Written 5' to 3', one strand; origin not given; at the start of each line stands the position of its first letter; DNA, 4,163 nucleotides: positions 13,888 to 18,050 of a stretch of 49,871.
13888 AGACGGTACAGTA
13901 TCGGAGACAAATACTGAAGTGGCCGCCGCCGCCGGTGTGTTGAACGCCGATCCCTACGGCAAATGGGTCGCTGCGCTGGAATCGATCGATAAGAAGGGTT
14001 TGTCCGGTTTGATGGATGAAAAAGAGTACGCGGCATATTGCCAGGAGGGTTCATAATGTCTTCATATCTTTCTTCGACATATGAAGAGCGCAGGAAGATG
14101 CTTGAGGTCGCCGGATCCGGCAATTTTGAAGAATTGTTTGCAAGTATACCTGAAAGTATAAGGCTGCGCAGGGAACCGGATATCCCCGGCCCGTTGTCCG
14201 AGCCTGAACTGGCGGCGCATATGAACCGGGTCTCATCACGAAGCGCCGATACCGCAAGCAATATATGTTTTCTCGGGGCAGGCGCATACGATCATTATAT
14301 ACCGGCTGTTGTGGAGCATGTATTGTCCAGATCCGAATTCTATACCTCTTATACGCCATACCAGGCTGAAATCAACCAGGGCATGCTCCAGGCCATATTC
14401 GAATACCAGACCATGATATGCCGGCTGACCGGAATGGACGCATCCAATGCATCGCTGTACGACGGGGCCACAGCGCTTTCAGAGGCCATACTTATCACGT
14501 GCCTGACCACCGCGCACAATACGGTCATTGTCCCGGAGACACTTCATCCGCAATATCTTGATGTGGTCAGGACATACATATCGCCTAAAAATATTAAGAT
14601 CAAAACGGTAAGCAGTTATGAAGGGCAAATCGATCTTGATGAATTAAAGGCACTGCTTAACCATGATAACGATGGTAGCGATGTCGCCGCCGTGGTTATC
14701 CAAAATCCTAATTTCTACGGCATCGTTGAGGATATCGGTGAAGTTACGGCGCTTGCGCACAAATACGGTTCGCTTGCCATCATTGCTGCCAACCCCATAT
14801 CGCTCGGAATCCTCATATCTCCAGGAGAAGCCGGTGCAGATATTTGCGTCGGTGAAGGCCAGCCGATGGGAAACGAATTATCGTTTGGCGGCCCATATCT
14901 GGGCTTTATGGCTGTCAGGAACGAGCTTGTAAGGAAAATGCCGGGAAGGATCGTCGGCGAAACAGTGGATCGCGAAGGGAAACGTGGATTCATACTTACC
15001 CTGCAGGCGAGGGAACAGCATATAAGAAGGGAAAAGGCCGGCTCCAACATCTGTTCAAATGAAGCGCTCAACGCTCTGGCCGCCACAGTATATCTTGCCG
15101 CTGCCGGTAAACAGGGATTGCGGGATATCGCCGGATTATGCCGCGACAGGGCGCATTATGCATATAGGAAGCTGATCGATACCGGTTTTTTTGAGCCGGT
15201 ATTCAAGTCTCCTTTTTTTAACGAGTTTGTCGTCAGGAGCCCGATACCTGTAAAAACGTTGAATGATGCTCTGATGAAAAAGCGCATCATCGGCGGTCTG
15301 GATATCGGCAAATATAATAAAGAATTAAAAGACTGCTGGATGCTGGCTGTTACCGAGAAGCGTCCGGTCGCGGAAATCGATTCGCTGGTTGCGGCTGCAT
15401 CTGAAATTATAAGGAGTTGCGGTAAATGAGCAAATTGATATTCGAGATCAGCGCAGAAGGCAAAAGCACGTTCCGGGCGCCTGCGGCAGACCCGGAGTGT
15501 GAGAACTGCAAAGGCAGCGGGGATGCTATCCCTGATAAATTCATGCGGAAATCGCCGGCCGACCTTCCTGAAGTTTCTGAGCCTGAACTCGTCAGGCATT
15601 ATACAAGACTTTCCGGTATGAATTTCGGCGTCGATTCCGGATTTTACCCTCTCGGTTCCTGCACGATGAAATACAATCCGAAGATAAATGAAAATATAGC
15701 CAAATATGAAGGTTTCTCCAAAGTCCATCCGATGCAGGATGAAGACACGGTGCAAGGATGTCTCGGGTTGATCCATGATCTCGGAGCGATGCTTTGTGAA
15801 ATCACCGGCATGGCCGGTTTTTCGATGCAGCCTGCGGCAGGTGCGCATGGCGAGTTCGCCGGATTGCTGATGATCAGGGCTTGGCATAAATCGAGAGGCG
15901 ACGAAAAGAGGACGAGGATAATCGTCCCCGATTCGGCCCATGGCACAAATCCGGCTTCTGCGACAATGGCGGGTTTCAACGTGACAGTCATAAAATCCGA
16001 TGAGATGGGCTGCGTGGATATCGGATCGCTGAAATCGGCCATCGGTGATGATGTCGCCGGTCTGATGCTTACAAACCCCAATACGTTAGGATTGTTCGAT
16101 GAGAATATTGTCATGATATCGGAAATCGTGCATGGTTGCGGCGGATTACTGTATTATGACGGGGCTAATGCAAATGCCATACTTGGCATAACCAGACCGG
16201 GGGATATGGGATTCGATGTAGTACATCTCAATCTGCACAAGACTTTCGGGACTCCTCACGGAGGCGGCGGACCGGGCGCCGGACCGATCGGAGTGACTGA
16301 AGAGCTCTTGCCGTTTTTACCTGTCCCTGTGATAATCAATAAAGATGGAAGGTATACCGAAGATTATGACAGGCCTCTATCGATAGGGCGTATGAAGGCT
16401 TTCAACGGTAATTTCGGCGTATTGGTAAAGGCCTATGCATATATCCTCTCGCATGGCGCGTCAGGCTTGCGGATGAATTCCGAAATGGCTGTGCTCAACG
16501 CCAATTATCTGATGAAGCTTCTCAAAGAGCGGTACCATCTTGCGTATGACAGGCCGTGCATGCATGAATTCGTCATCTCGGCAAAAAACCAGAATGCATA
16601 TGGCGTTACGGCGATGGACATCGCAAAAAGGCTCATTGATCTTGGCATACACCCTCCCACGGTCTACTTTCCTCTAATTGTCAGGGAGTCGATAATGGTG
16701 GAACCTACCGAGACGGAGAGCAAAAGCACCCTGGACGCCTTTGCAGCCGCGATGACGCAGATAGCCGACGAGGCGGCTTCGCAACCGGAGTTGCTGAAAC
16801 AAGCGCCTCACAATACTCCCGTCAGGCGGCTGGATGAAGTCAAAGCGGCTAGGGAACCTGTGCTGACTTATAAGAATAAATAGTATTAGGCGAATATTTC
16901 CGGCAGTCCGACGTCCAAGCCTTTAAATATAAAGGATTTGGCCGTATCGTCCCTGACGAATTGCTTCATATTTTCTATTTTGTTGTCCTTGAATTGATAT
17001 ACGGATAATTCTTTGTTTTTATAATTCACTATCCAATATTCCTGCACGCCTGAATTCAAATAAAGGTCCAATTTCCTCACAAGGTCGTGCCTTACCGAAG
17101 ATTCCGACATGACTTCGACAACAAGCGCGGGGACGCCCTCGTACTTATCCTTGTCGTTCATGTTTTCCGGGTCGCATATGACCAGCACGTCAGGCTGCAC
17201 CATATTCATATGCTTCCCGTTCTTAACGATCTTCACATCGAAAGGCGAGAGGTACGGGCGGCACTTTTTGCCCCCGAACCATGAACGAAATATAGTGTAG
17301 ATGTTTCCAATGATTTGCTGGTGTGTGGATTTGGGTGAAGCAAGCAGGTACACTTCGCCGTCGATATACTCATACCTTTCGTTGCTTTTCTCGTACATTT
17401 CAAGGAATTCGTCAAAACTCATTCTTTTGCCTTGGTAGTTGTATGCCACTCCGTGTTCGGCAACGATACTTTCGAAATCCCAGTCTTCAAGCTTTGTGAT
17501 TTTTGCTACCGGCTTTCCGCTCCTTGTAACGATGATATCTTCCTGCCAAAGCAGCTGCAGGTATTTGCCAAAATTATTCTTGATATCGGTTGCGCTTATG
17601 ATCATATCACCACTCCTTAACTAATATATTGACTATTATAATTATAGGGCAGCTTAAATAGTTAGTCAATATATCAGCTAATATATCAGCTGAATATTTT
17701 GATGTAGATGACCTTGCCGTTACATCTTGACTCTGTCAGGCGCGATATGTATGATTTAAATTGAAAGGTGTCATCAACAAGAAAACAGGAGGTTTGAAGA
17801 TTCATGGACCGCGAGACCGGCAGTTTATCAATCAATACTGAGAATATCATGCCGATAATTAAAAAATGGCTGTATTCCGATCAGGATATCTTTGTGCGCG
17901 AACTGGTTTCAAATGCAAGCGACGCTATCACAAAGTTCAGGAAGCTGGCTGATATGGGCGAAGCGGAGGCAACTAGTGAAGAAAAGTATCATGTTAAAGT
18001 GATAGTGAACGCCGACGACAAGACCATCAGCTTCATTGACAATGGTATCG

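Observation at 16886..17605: Orphan single-chain fusion of a Phd/YefM antitoxin domain to a Uma2 (PD-(D/E)xK) nuclease, wedged between gcvPB and htpG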

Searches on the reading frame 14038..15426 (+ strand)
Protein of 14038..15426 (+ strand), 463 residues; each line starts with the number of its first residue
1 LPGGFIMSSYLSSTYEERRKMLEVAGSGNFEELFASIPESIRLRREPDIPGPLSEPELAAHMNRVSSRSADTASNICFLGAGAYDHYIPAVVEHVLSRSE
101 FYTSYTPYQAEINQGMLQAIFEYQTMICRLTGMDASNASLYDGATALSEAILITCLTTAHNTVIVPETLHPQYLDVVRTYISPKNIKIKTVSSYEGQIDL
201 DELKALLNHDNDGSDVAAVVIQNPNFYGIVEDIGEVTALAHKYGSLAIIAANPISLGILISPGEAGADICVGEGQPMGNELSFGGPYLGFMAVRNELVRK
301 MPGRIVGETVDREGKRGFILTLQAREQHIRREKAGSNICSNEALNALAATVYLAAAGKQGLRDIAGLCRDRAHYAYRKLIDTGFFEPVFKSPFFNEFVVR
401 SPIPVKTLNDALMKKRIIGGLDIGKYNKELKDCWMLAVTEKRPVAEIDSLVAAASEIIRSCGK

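Call 61: search_protein_families(library=ncbifam, proteins=[window:14038-15426:+], max_evalue=1e-10)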
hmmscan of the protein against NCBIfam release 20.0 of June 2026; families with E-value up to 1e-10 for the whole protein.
window:14038-15426:+ (463 aa): 3 families
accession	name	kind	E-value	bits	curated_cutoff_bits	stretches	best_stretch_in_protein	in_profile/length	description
NF001696.0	PRK00451.1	equivalog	3.1e-184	613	364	1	8-458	2-446/447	aminomethyl-transferring glycine dehydrogenase subunit GcvPA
TIGR00461.1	gcvP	equivalog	3.3e-74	250.2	859.2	1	16-365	8-344/939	aminomethyl-transferring glycine dehydrogenase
NF003346.0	PRK04366.1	equivalog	4e-28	98.4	441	1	32-459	34-453/487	aminomethyl-transferring glycine dehydrogenase subunit GcvPB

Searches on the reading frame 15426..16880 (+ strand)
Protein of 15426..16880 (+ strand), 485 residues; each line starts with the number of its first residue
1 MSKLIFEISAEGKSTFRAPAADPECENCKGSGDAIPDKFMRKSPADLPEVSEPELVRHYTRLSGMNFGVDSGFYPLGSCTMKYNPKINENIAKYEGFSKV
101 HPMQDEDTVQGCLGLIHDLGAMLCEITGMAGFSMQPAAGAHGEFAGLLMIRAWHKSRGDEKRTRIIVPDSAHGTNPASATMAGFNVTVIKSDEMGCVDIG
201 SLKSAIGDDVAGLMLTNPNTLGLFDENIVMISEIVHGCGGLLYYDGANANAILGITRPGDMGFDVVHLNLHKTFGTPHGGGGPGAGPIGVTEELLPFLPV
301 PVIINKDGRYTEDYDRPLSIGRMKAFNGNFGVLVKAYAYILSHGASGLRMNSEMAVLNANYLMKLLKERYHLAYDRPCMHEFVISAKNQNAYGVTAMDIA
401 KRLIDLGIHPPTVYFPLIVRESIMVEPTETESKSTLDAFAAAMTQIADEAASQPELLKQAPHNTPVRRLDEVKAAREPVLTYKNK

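Call 46: find_related_loci(query=window:15426-16880:+, collection=metagenome_contigs, flank=6000)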
Query window:15426-16880:+ (485 aa) in metagenome_contigs; peptide patterns used: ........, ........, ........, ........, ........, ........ (x = any residue, [..] = any of these).
600 stretches matched a pattern (row limit reached: there are more); 598 encode a relative of the query (tblastn E <= 1e-3); the best 80 are kept; 80 distinct loci.
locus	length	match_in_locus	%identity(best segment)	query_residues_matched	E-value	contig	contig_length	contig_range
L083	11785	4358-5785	65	4-482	0e+0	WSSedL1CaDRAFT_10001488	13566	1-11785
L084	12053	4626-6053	65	4-482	0e+0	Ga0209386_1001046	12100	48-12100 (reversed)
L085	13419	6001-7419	64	5-480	0e+0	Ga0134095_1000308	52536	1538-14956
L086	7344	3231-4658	62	4-482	0e+0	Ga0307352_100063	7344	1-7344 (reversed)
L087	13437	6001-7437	61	2-483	0e+0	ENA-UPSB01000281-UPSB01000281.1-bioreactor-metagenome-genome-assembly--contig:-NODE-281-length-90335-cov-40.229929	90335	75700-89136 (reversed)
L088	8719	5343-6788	61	3-485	0e+0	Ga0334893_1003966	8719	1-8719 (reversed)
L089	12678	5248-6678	63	4-482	0e+0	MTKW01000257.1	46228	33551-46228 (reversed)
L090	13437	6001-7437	62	4-485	0e+0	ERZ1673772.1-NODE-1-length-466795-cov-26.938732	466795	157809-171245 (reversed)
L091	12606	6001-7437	60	2-483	0e+0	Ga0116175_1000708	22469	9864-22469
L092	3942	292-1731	61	2-483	0e+0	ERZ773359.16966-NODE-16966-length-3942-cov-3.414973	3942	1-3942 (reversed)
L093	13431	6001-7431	62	3-482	0e+0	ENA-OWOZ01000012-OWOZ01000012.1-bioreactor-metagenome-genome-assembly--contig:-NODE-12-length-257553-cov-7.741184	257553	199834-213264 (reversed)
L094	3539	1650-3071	62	4-480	0e+0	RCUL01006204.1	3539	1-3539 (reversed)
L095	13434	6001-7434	61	3-483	0e+0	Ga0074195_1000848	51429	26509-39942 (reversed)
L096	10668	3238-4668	63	4-483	0e+0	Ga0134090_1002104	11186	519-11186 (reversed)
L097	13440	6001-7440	60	1-483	0e+0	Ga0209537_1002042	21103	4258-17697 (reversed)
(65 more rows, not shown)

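Call 61: search_protein_families(library=ncbifam, proteins=[window:15426-16880:+], max_evalue=1e-10)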
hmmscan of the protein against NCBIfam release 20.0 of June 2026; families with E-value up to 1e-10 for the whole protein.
window:15426-16880:+ (485 aa): 3 families
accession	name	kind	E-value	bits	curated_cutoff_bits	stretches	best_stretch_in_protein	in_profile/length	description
NF003346.0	PRK04366.1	equivalog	1.6e-231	769.2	441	1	2-482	9-487/487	aminomethyl-transferring glycine dehydrogenase subunit GcvPB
TIGR00461.1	gcvP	equivalog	4e-117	392.2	859.2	1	51-452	467-870/939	aminomethyl-transferring glycine dehydrogenase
NF001696.0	PRK00451.1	equivalog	1.8e-28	99.7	364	1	34-446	30-445/447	aminomethyl-transferring glycine dehydrogenase subunit GcvPA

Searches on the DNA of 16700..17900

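Call 73: search_rna_families(source=window, start=16700, end=17900, threshold=evalue, max_evalue=1)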
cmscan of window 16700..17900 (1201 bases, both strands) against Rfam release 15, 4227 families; matches with E-value up to 1: 2.
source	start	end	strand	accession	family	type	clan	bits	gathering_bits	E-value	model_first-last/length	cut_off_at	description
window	17616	17680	-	RF03589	mir-5583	Gene; miRNA;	-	21.8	80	0.95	1-59/59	no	mir-5583 microRNA precursor family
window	17609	17687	-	RF00144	mir-199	Gene; miRNA;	-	20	60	0.13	1-80/80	no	mir-199 microRNA precursor family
